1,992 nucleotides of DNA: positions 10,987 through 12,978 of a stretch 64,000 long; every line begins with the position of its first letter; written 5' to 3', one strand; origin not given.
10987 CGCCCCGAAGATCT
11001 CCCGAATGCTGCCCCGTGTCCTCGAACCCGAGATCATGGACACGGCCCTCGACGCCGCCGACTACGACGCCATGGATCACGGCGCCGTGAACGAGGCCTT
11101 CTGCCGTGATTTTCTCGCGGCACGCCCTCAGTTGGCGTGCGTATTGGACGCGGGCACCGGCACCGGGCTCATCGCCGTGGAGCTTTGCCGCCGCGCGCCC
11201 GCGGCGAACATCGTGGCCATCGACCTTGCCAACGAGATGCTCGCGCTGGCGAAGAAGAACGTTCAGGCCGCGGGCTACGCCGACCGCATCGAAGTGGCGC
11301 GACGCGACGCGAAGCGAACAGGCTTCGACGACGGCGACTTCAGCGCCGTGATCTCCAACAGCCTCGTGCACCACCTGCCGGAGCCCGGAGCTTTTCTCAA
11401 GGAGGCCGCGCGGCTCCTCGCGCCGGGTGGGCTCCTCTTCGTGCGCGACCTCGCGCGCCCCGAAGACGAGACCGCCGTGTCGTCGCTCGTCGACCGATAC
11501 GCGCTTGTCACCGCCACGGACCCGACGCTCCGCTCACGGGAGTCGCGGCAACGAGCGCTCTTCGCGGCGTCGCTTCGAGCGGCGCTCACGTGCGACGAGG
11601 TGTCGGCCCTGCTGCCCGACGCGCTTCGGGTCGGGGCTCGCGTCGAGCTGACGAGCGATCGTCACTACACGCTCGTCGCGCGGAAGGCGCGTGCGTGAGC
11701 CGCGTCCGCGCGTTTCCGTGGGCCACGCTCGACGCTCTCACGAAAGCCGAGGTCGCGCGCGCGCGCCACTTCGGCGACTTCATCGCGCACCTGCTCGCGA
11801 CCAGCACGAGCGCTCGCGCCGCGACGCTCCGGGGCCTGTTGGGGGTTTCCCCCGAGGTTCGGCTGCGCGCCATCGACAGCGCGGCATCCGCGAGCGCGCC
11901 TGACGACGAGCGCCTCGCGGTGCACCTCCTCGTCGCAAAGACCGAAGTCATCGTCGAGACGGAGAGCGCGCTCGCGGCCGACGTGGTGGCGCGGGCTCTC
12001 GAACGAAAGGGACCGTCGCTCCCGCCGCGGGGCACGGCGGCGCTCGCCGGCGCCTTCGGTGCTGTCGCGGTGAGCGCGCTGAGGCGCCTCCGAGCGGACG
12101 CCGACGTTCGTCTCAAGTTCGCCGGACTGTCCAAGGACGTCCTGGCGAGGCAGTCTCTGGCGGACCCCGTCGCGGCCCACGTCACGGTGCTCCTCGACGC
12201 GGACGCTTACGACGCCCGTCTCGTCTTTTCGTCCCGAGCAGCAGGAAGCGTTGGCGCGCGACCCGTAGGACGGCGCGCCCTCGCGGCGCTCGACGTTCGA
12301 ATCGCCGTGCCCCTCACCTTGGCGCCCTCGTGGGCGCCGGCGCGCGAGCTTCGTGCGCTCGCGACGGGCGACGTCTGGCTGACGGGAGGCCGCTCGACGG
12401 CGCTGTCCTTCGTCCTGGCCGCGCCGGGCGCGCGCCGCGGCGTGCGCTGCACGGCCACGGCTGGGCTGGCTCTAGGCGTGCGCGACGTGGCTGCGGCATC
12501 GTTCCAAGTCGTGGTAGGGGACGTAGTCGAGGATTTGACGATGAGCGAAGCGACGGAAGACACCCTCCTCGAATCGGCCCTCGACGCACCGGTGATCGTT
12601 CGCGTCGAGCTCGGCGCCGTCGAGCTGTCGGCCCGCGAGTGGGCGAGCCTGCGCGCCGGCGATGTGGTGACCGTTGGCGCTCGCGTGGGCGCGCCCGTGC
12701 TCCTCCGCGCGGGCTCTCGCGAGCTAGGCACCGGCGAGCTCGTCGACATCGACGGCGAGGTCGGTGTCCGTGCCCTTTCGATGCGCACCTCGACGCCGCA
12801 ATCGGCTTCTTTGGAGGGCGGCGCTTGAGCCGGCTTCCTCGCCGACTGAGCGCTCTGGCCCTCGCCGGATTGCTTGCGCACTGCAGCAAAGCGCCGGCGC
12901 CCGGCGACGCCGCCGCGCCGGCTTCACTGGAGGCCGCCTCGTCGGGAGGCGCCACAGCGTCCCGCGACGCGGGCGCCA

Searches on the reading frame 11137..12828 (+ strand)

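Call 21: search_protein_families(library=pfam, proteins=[window:11137-12828:+], max_evalue=0.00001)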
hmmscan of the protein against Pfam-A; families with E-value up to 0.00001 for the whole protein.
window:11137-12828:+ (563 aa): 1 family
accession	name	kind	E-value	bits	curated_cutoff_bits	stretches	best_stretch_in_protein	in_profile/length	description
PF01052.25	FliMN_C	-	5.1e-12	46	23.8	1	482-545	4-67/73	Type III flagellar switch regulator (C-ring) FliN C-term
